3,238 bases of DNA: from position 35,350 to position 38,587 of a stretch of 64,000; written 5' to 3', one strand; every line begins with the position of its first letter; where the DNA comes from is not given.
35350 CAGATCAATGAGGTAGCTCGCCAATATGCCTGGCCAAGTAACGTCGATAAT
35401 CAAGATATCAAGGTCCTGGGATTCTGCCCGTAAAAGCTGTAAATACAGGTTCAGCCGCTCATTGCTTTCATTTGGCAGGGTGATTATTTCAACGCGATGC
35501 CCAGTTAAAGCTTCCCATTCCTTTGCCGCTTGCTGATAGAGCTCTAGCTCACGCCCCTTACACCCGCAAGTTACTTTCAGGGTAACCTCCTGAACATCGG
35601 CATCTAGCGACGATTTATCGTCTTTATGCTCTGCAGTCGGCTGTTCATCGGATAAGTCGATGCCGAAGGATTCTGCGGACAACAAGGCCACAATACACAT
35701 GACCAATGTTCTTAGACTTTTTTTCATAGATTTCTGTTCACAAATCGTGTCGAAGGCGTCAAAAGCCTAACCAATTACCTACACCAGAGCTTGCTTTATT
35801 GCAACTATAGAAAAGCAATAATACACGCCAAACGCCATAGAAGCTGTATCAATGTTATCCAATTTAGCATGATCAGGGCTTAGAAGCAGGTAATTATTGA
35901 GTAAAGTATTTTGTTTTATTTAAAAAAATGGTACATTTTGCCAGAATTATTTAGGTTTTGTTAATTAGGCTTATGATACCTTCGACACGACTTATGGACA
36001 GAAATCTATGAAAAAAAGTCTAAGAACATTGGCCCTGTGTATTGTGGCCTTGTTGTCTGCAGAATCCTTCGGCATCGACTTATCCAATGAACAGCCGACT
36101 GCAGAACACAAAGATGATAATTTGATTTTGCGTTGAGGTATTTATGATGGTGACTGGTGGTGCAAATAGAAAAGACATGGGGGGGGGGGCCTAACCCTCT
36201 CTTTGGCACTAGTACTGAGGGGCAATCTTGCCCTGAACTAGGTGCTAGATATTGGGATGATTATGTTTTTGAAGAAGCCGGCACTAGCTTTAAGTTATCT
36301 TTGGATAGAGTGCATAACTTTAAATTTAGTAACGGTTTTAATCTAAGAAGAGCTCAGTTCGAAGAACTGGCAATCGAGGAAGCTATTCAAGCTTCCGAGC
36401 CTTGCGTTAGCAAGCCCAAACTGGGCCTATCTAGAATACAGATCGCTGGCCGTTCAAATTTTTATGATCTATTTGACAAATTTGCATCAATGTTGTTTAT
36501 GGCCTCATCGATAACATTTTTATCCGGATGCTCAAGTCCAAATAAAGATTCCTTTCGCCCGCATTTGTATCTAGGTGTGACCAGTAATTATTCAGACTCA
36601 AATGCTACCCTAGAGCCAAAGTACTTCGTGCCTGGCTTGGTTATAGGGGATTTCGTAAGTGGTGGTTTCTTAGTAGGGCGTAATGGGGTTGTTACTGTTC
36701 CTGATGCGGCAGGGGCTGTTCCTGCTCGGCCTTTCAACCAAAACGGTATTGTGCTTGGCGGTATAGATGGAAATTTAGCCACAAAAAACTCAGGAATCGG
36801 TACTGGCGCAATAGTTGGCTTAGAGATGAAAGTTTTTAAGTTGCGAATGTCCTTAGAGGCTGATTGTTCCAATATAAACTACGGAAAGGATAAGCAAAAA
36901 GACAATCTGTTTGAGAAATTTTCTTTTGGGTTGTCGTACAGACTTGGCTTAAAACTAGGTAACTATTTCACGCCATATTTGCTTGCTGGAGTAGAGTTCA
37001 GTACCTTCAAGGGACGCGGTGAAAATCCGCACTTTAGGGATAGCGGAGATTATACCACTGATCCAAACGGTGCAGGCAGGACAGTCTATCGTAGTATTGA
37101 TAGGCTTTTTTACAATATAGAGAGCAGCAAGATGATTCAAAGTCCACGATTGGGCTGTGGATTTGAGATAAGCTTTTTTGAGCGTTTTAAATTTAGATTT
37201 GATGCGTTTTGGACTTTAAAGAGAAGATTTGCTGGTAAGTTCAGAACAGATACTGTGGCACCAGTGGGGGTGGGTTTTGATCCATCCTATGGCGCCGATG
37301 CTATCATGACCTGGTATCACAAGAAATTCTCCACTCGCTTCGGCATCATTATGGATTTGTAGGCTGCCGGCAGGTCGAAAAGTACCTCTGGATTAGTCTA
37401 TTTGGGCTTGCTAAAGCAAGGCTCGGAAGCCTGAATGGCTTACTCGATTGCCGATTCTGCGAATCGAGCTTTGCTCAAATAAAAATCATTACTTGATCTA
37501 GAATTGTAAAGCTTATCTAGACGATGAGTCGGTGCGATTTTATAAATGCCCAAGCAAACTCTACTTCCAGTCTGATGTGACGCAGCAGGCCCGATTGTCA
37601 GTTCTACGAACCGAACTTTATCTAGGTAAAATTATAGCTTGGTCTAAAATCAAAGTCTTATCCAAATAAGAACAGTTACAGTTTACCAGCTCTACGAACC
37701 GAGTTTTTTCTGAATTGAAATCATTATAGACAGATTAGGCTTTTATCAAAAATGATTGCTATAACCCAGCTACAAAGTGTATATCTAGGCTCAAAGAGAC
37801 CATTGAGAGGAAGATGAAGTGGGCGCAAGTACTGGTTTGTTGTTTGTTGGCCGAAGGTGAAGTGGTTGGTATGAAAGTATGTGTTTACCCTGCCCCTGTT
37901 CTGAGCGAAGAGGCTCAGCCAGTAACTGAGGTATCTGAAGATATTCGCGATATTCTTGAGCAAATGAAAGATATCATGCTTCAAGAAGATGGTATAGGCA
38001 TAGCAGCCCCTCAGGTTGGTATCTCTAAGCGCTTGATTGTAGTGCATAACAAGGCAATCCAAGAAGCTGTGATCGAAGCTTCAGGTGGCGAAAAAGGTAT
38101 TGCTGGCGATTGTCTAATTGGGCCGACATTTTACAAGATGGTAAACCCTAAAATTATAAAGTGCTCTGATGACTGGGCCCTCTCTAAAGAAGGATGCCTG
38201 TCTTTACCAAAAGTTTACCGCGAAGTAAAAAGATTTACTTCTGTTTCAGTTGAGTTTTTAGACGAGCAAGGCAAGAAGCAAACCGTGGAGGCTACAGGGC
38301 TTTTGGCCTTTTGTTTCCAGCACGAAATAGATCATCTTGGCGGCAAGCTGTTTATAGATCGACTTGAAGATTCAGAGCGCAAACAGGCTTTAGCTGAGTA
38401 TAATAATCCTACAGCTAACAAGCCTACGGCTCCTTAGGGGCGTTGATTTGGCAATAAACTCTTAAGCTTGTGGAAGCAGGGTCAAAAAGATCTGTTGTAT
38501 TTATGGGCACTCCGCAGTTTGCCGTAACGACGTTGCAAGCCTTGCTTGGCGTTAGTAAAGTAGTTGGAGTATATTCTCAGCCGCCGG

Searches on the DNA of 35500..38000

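Call 19: search_rna_families(source=window, start=35500, end=38000, threshold=evalue, max_evalue=1)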
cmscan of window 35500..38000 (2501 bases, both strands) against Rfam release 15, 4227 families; matches with E-value up to 1: 1.
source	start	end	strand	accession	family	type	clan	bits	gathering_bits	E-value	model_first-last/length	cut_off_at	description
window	35705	36030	-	RF04207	MIR5048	Gene; miRNA;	-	26.7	160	0.0015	1-356/356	no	MIR5048 microRNA precursor family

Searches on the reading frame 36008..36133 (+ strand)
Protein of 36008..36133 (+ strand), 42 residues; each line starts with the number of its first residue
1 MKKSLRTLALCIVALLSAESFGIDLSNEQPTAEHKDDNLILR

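Call 62: find_homologous_proteins(query=window:36008-36133:+, max_evalue=1)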
Query seq(42 aa) (42 aa): 1 proteins with E <= 1 among 1 candidates.
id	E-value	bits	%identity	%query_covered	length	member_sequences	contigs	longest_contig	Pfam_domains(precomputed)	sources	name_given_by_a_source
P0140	1.5e-18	81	100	100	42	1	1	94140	-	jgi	jgi:hypothetical protein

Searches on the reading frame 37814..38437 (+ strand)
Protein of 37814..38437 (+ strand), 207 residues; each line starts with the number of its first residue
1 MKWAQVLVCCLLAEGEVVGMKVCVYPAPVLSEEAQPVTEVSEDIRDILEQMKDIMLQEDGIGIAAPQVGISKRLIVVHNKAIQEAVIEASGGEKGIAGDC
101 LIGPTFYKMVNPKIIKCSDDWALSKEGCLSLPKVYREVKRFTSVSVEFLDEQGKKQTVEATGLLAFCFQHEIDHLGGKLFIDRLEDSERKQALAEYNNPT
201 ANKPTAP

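Call 8: search_protein_families(library=pfam, proteins=[window:37814-38437:+], max_evalue=0.01)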
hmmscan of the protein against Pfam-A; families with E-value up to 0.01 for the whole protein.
window:37814-38437:+ (207 aa): 1 family
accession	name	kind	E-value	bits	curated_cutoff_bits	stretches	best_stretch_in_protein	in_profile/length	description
PF01327.26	Pep_deformylase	-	2.6e-48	164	22.8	1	21-189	3-155/156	Polypeptide deformylase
